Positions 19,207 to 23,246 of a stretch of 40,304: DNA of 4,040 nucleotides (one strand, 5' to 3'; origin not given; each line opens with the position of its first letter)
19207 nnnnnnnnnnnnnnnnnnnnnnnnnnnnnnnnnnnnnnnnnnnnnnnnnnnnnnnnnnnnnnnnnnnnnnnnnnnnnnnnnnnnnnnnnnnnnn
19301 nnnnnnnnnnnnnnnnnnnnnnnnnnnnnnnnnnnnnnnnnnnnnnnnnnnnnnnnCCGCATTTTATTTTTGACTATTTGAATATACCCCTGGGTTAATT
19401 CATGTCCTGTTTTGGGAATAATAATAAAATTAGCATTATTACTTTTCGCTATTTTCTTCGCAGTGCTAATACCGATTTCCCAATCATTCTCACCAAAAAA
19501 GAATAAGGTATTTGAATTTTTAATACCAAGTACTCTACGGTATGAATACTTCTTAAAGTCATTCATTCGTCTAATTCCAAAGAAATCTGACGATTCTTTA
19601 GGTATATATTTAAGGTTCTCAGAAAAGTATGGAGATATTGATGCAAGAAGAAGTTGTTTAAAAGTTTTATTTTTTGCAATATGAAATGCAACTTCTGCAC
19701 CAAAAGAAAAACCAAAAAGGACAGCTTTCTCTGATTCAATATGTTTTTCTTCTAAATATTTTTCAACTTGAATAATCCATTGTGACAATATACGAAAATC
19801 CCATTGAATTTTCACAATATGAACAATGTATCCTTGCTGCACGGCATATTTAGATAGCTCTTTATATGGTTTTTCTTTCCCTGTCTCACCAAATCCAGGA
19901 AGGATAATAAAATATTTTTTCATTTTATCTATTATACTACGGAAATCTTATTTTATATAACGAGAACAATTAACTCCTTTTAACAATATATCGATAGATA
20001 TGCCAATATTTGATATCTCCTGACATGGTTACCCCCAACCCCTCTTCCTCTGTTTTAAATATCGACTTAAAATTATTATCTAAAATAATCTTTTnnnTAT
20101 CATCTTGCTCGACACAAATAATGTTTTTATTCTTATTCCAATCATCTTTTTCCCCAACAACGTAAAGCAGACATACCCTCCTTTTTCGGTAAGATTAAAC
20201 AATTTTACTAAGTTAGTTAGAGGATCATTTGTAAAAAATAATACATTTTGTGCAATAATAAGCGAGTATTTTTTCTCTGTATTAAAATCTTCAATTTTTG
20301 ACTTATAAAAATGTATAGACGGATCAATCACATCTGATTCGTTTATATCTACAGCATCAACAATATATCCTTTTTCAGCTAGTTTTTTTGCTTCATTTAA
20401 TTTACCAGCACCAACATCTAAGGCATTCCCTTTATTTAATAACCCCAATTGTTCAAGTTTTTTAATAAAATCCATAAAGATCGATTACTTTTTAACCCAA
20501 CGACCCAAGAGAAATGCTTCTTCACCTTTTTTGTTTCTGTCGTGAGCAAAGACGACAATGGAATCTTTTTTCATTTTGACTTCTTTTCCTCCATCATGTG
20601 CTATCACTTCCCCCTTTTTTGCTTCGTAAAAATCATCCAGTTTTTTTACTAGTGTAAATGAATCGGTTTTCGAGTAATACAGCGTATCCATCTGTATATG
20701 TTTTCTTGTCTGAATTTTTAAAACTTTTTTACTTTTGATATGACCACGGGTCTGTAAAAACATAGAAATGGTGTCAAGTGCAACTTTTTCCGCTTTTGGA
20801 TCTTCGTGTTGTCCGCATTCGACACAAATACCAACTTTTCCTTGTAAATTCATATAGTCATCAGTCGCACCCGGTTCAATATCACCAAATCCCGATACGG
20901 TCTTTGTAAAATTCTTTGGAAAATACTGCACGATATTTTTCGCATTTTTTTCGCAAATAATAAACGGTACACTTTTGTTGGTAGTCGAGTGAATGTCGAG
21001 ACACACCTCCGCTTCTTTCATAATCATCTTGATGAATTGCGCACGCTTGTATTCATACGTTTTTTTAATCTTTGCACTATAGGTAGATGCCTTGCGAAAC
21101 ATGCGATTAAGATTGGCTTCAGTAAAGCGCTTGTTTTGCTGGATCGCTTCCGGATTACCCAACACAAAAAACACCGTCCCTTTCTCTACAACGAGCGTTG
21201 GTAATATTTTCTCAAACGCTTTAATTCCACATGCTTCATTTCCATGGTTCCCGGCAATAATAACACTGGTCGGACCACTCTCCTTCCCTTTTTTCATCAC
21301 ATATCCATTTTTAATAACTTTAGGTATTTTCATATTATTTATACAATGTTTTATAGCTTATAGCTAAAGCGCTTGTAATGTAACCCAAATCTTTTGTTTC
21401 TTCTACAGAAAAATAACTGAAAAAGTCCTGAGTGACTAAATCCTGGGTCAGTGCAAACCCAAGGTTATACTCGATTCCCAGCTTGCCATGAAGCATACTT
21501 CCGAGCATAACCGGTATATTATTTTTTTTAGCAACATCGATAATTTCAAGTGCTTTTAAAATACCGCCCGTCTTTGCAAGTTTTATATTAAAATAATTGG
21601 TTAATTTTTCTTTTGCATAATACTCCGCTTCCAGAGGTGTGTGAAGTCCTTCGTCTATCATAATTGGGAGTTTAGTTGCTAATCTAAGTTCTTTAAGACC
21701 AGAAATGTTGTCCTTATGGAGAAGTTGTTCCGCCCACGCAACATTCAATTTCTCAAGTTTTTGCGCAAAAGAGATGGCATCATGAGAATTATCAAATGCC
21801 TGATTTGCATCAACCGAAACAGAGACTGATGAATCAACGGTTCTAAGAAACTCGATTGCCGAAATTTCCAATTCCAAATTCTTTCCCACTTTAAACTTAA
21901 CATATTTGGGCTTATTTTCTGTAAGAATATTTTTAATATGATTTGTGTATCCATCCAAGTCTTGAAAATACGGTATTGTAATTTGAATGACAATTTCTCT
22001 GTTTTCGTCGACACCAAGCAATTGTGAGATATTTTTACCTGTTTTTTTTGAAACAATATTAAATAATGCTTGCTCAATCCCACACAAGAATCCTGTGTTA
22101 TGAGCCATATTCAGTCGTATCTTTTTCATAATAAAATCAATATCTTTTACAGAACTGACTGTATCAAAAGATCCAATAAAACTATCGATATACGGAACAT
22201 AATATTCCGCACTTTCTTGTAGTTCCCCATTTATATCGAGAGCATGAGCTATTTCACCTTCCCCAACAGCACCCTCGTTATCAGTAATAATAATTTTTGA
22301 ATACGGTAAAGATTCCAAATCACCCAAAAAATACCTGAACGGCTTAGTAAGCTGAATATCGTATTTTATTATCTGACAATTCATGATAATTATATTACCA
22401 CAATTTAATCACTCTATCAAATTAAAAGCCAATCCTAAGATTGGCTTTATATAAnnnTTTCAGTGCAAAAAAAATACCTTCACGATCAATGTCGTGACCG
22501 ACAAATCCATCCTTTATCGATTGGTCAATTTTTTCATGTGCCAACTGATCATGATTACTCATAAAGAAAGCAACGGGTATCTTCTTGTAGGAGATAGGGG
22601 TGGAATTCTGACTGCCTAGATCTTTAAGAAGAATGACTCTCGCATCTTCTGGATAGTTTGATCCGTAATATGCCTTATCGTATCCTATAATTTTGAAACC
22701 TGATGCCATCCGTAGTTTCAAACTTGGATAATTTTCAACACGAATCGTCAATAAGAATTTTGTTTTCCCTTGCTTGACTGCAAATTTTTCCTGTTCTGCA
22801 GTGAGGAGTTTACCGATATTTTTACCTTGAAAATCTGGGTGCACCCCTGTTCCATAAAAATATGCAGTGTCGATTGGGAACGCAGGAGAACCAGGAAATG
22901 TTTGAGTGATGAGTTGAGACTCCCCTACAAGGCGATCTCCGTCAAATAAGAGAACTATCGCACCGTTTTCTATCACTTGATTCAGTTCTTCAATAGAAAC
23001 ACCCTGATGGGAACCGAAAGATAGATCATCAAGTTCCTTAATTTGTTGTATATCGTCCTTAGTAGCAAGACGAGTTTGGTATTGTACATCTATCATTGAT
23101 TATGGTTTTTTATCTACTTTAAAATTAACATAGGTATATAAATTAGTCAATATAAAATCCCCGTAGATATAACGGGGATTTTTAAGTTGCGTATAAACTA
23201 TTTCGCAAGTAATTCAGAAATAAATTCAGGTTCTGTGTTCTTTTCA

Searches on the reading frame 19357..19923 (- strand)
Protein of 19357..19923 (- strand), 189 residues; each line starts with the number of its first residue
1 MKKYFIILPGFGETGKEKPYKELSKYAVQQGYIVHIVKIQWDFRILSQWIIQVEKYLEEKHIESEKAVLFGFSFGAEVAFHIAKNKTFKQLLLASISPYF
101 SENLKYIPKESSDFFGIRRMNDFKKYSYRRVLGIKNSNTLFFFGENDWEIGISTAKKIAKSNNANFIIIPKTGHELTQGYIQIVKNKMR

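Call 24: search_protein_families(library=pfam, proteins=[window:19357-19923:-], max_evalue=0.01)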
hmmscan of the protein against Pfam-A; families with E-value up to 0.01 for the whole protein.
window:19357-19923:- (189 aa): 3 families
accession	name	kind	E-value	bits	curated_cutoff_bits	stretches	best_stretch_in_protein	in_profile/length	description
PF00561.26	Abhydrolase_1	-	2e-06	28.1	25.8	1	104-175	167-239/245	alpha/beta hydrolase fold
PF06821.19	Ser_hydrolase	-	4.5e-05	23.9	22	1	6-174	2-153/172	Serine hydrolase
PF12695.13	Abhydrolase_5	-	0.0098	16.1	27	0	16-94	11-88/164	Alpha/beta hydrolase family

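Call 25: search_protein_families(library=ncbifam, proteins=[window:19357-19923:-], max_evalue=0.01)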
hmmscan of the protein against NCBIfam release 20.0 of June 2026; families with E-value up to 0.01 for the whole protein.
window:19357-19923:- (189 aa): 5 families
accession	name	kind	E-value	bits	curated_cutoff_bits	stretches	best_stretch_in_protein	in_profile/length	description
TIGR03695.1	menH_SHCHC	equivalog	8.3e-05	22.1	208.55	0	60-98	66-106/252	2-succinyl-6-hydroxy-2,4-cyclohexadiene-1-carboxylate synthase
NF008340.0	PRK11126.1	equivalog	0.0028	16.9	261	0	47-91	62-104/255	2-succinyl-6-hydroxy-2,4-cyclohexadiene-1-carboxylate synthase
NF011457.0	PRK14875.1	equivalog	0.0037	16.3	307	0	52-97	187-230/372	acetoin dehydrogenase dihydrolipoyllysine-residue acetyltransferase subunit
NF047580.1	BPSS1187_fam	subfamily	0.0051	16.4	125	0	53-95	98-140/244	BPSS1187 family protein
NF033854.1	esterase_BioV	equivalog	0.009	15.9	150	0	49-102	6-59/167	pimelyl-ACP methyl ester esterase BioV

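Call 48: find_homologous_proteins(query=window:19357-19923:-)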
Query window:19357-19923:- (189 aa): 11 proteins with E <= 0.001 among 128 candidates.
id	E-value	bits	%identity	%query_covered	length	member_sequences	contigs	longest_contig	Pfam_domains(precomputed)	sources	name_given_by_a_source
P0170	8.6e-120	415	100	100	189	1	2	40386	PF00561.27,PF27310.1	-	-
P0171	1.4e-74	268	61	99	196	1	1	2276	-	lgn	-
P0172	1.3e-73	265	63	99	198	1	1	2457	-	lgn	-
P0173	2.5e-48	182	46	97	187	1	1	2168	-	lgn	-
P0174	1.9e-42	163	46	98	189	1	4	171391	-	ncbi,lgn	-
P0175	4.1e-42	162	42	98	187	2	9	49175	-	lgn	-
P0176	5.9e-42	162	45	98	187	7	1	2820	-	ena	-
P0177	6.1e-42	161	45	98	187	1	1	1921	-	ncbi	-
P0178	1.4e-26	111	34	97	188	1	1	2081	PF00561.27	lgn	-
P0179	1.4e-24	105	35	95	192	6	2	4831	PF00561.27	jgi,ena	-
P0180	5.3e-23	100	35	97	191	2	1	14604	PF00561.27,PF12146.16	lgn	-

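Call 56: predict_structure(alignment_id=A2)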
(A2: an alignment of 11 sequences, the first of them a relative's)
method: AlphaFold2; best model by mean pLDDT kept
length: 189 residues; sequences in the alignment: 11
mean_pLDDT: 93.5   pTM: 0.90
mean pLDDT of the five models: 93.5, 92.5, 91.2, 91.1, 90.4
residues with pLDDT >= 90: 156; 70-90: 33; 50-70: 0; < 50: 0
segments of 3 or more residues with pLDDT < 50: none
pLDDT, mean of each block of 10 residues (from residue 1): 94 93 97 96 91 97 95 97 93 96 92 90 91 84 95 95 94 93 93
secondary structure, 60 per line:
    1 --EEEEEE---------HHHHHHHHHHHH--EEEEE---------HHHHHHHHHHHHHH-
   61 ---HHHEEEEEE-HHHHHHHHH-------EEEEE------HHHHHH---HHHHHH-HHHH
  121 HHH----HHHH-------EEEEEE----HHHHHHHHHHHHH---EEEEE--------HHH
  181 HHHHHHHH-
elements in order: E3-8 H18-29 E32-36 H46-59 E67-72 H74-82 E90-94 H101-106 H110-115 H117-123 H128-131 E139-144 H149-161 E165-169 H178-188

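Call 60: fold_search(model_id=the predicted structure, library=pdb)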
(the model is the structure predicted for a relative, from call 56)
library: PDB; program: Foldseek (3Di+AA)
matches with E <= 10: 1866; with E <= 0.001: 783
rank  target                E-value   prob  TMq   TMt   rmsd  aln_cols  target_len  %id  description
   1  6avv                  3.5e-09  1.00  0.65  0.59   7.1       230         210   12  Crystal structure of Arabidopsis thaliana SOBER1 (released 2017-12-27)
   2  8g0n                  6.8e-09  1.00  0.71  0.57   7.1       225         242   16  FphI, Staphylococcus aureus fluorophosphonate-binding serine hydrolases I, apo form (released 2024-02-14)
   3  6avw                  1.3e-08  1.00  0.65  0.59   7.5       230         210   12  Crystal structure of Arabidopsis thaliana SOBER1 L63A (released 2017-12-27)
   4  3qmv_C                1.4e-08  1.00  0.69  0.51   4.9       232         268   12  RedJ-Thioesterase from the Prodiginine biosynthetic pathway in Streptomyces coelicolor (released 2011-05-04)
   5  7xrh_B                1.5e-08  1.00  0.81  0.69   2.9       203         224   14  Feruloyl esterase from Lactobacillus acidophilus (released 2023-05-17)
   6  2wtm_A                2.2e-08  1.00  0.79  0.61   3.3       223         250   12  Est1E from Butyrivibrio proteoclasticus (released 2010-01-19)
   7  6avx                  2.2e-08  1.00  0.64  0.59   7.1       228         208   11  Crystal structure of Arabidopsis thaliana SOBER1 F65L (released 2017-12-27)
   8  9niz                  2.4e-08  1.00  0.68  0.60   6.5       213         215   17  FphI, Staphylococcus aureus fluorophosphonate-binding serine hydrolases I, in complex with Carbamoyl Fluoride compound 1 (released 2026-04-01)
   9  7xrh_A                2.8e-08  1.00  0.78  0.62   3.9       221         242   14  Feruloyl esterase from Lactobacillus acidophilus (released 2023-05-17)
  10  2xmz                  2.8e-08  1.00  0.67  0.49   7.8       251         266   18  Structure of MenH from S. aureus (released 2011-05-25)
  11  9nix                  3.1e-08  1.00  0.68  0.61   6.3       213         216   17  FphI, Staphylococcus aureus fluorophosphonate-binding serine hydrolases I, in complex with Carbamoyl Fluoride compound 2 (released 2026-04-01)
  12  1r1d_A                3.1e-08  1.00  0.63  0.51   7.6       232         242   16  Structure of a Carboxylesterase from Bacillus stearothermophilus (released 2004-03-02)
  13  5jd6                  3.3e-08  1.00  0.74  0.65   5.9       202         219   17  Crystal structure of MGS-MChE2, an alpha/beta hydrolase enzyme from the metagenome of sediments from the lagoon of Mar C (released 2016-05-04)
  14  4kea_F                3.3e-08  1.00  0.69  0.56   4.7       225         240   13  Crystal structure of D196N mutant of Monoglyceride lipase from Bacillus sp. H257 in space group P212121 (released 2013-09-18)
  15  4q3l_C                3.7e-08  1.00  0.72  0.51   6.0       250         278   14  Crystal structure of MGS-M2, an alpha/beta hydrolase enzyme from a Medee basin deep-sea metagenome library (released 2015-02-25)
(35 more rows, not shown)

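Call 86: search_protein_families(library=padloc, proteins=[window:19357-19923:-], max_evalue=0.01)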
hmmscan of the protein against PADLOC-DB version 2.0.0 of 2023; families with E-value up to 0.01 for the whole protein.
window:19357-19923:- (189 aa): 0 families

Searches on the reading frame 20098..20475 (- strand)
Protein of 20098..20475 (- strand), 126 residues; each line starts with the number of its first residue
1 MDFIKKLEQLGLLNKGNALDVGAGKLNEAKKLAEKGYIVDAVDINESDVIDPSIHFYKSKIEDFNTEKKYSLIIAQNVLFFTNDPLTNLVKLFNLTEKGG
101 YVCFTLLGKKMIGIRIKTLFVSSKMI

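Call 24: search_protein_families(library=pfam, proteins=[window:20098-20475:-], max_evalue=0.01)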
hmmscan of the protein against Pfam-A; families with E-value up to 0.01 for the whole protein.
window:20098-20475:- (126 aa): 6 families
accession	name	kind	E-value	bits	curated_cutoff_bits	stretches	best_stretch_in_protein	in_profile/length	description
PF13489.12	Methyltransf_23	-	1.4e-06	28.6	27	1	6-107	12-119/164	Methyltransferase domain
PF08241.18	Methyltransf_11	-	2.1e-05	25.5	21.2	1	19-104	1-95/95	Methyltransferase domain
PF03848.20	TehB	-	0.00026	20.9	20.4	1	11-101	27-129/193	Tellurite resistance protein TehB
PF13847.12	Methyltransf_31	-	0.0019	18.4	27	0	41-105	33-110/145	Methyltransferase domain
PF08242.18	Methyltransf_12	-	0.0028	18.8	30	1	19-101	1-97/98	Methyltransferase domain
PF13649.12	Methyltransf_25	-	0.0041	18.2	27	0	19-100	2-97/97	Methyltransferase domain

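Call 25: search_protein_families(library=ncbifam, proteins=[window:20098-20475:-], max_evalue=0.01)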
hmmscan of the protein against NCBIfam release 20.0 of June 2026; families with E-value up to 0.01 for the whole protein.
window:20098-20475:- (126 aa): 7 families
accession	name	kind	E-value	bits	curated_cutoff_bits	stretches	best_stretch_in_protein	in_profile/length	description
NF008405.0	PRK11207.1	equivalog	1.4e-05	24.6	218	1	9-101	25-129/198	tellurite resistance methyltransferase TehB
TIGR02072.1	BioC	equivalog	1.9e-05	24.6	184.95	1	5-110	25-138/244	malonyl-ACP O-methyltransferase BioC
NF008992.0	PRK12335.1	equivalog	3.6e-05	23.1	303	1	11-101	119-220/289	SAM-dependent methyltransferase TehB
TIGR01983.1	UbiG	equivalog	0.00012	21.5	102.95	1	13-113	48-160/228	bifunctional 2-polyprenyl-6-hydroxyphenol methylase/3-demethylubiquinol 3-O-methyltransferase UbiG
TIGR00477.1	tehB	equivalog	0.00071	19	219.5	1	12-101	71-171/238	tellurite resistance methyltransferase TehB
NF008264.0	PRK11036.1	equivalog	0.006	16.1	366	0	15-103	45-146/261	tRNA uridine 5-oxyacetic acid(34) methyltransferase CmoM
TIGR02021.1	BchM-ChlM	equivalog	0.009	15.4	158.9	0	17-48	57-88/218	magnesium protoporphyrin IX methyltransferase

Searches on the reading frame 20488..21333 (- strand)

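Call 24: search_protein_families(library=pfam, proteins=[window:20488-21333:-], max_evalue=0.01)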
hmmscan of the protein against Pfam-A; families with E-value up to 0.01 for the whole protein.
window:20488-21333:- (282 aa): 3 families
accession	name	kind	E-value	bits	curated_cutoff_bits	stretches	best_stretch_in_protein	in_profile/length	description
PF24827.1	AstE_AspA_cat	-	4.3e-22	79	25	1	20-181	2-175/192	Succinylglutamate desuccinylase/Aspartoacylase catalytic domain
PF06920.19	DHR-2_Lobe_A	-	0.0027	18.5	26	1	32-107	59-128/154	DHR-2, Lobe A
PF17033.10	Peptidase_M99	-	0.0045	16.9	27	1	14-114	30-127/267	Carboxypeptidase controlling helical cell shape catalytic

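Call 25: search_protein_families(library=ncbifam, proteins=[window:20488-21333:-], max_evalue=0.01)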
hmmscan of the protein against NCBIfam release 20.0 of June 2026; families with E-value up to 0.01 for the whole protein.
window:20488-21333:- (282 aa): 6 families
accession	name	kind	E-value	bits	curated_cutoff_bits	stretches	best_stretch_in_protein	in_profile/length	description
NF002601.0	PRK02259.1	equivalog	7.9e-22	77.7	180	1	24-186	8-178/293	aspartoacylase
NF003706.0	PRK05324.1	subfamily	7.5e-18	64.6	170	1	8-106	36-136/336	succinylglutamate desuccinylase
TIGR03242.1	arg_catab_astE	equivalog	5.9e-14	52.1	305.65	1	22-101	42-123/319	succinylglutamate desuccinylase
TIGR02994.1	ectoine_eutE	equivalog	5.1e-05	22.4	402.7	1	12-205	41-243/325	N(2)-acetyl-L-2,4-diaminobutanoate deacetylase DoeB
NF007897.0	PRK10602.1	equivalog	0.0026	16.8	157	1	21-85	40-107/237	murein tripeptide amidase MpaA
NF047400.1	MazE_PemI_antitoxin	equivalog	0.008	16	50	0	218-252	27-62/68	type II toxin-antitoxin system PemI/MazE family antitoxin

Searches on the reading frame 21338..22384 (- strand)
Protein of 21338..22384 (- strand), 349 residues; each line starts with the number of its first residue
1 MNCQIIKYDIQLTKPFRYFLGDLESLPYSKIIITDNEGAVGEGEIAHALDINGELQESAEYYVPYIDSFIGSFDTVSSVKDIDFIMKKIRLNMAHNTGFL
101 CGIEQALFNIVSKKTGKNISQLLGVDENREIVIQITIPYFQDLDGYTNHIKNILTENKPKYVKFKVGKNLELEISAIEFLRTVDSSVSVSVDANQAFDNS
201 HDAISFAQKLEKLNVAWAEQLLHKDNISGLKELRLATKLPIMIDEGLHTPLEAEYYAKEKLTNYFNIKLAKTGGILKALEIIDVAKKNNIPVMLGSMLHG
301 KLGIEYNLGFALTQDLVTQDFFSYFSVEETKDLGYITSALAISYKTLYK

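Call 24: search_protein_families(library=pfam, proteins=[window:21338-22384:-], max_evalue=0.01)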
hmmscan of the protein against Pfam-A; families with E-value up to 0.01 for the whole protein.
window:21338-22384:- (349 aa): 1 family
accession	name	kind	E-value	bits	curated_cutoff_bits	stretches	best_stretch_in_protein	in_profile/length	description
PF13378.12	MR_MLE_C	-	1.2e-29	104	29.4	1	159-324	15-182/219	Enolase C-terminal domain-like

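Call 25: search_protein_families(library=ncbifam, proteins=[window:21338-22384:-], max_evalue=0.01)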
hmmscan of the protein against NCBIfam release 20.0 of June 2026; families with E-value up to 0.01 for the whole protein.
window:21338-22384:- (349 aa): 17 families
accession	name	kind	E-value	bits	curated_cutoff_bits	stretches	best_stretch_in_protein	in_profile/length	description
NF041118.1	A_G_epim_Thtga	equivalog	2.4e-35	122.3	500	1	9-333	12-329/341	L-Ala-D/L-Glu epimerase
TIGR02534.1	mucon_cyclo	subfamily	2.4e-31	109.1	334.95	1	30-311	31-311/368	muconate/chloromuconate family cycloisomerase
NF042940.1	racemase_DgcA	equivalog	2.8e-24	85.9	400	1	102-320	87-294/323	N-acetyl-D-Glu racemase DgcA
TIGR01928.1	menC_lowGC_arch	equivalog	1.7e-20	73.3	200.65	1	78-311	71-297/325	o-succinylbenzoate synthase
NF011708.0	PRK15129.1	equivalog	5.9e-17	61.7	343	1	102-338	90-317/321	L-Ala-D/L-Glu epimerase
NF040866.1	AraD_Arch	equivalog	2.3e-14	53.2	650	1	100-293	104-299/372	arabinonate dehydratase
NF040790.2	glucon_galact_dh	equivalog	8.4e-14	51.2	750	1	95-295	89-299/390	bifunctional D-gluconate/D-galactonate dehydratase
NF047820.1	TalGalacDh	equivalog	3.6e-13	49.2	500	1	100-290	108-299/371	L-talarate/galactarate dehydratase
NF043002.1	HProlDhtase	equivalog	2.7e-11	42.9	500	1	99-295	101-292/366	cis-3-hydroxy-L-proline dehydratase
NF002782.0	PRK02901.1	equivalog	6.8e-10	38.4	288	1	126-312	74-256/328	o-succinylbenzoate synthase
NF043051.1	ManoateDhtManD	equivalog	2.5e-09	36.5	550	1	131-290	146-308/403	D-mannonate dehydratase ManD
NF002739.0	PRK02714.1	equivalog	1.1e-08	34.9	259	1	153-311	128-287/320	o-succinylbenzoate synthase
NF010624.0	PRK14017.1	equivalog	5.1e-08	32.4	311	1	99-294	82-284/382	galactonate dehydratase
TIGR01927.1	menC_gam_Gplu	equivalog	5.7e-08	32.4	130.55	1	159-311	125-279/307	o-succinylbenzoate synthase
NF003473.0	PRK05105.1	equivalog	1.5e-07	30.8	236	1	146-305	126-281/331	o-succinylbenzoate synthase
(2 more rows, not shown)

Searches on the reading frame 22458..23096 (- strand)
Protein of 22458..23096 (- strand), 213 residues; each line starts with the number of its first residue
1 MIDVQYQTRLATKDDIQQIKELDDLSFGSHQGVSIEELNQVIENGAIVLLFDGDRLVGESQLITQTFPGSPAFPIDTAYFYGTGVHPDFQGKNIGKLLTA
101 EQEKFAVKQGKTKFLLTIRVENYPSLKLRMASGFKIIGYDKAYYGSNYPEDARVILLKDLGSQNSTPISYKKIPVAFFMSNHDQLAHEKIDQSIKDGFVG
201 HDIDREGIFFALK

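Call 24: search_protein_families(library=pfam, proteins=[window:22458-23096:-], max_evalue=0.01)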
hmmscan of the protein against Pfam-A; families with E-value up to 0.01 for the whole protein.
window:22458-23096:- (213 aa): 4 families
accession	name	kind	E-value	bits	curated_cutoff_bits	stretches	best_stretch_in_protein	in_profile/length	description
PF13527.13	Acetyltransf_9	-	1e-09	38.9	25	1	8-109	2-104/127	Acetyltransferase (GNAT) domain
PF00583.31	Acetyltransf_1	-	1.7e-07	32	20.7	1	41-128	26-110/116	Acetyltransferase (GNAT) family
PF13673.13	Acetyltransf_10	-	0.00077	19.9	23.6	1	34-122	18-96/128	Acetyltransferase (GNAT) domain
PF13508.13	Acetyltransf_7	-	0.00091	20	27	1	47-111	5-62/84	Acetyltransferase (GNAT) domain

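Call 25: search_protein_families(library=ncbifam, proteins=[window:22458-23096:-], max_evalue=0.01)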
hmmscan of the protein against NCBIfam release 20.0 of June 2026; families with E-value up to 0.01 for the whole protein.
window:22458-23096:- (213 aa): 7 families
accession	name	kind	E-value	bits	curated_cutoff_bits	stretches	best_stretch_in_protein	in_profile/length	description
TIGR01575.1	rimI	equivalog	4.6e-09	36.5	86.4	1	75-154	53-131/132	ribosomal protein S18-alanine N-acetyltransferase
NF040503.1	resist_ArsN1a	equivalog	0.00015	21.5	170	1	85-139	84-138/159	arsinothricin resistance N-acetyltransferase ArsN1 family A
NF002368.0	PRK01346.1-5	equivalog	0.00017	20.6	576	1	6-75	7-79/402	enhanced intracellular survival protein Eis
NF043067.1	AAC_6p_group_E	equivalog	0.00031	20.6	140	1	76-135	69-128/140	aminoglycoside 6'-N-acetyltransferase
NF007025.1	PRK09491.1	equivalog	0.00042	20.3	173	1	75-154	60-140/145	ribosomal protein S18-alanine N-acetyltransferase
NF000487.1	stat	exception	0.00055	19.5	420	1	85-148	112-175/189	streptothricin N-acetyltransferase STAT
NF002959.0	PRK03624.1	equivalog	0.00061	19.5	124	1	80-128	75-123/147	GNAT family acetyltransferase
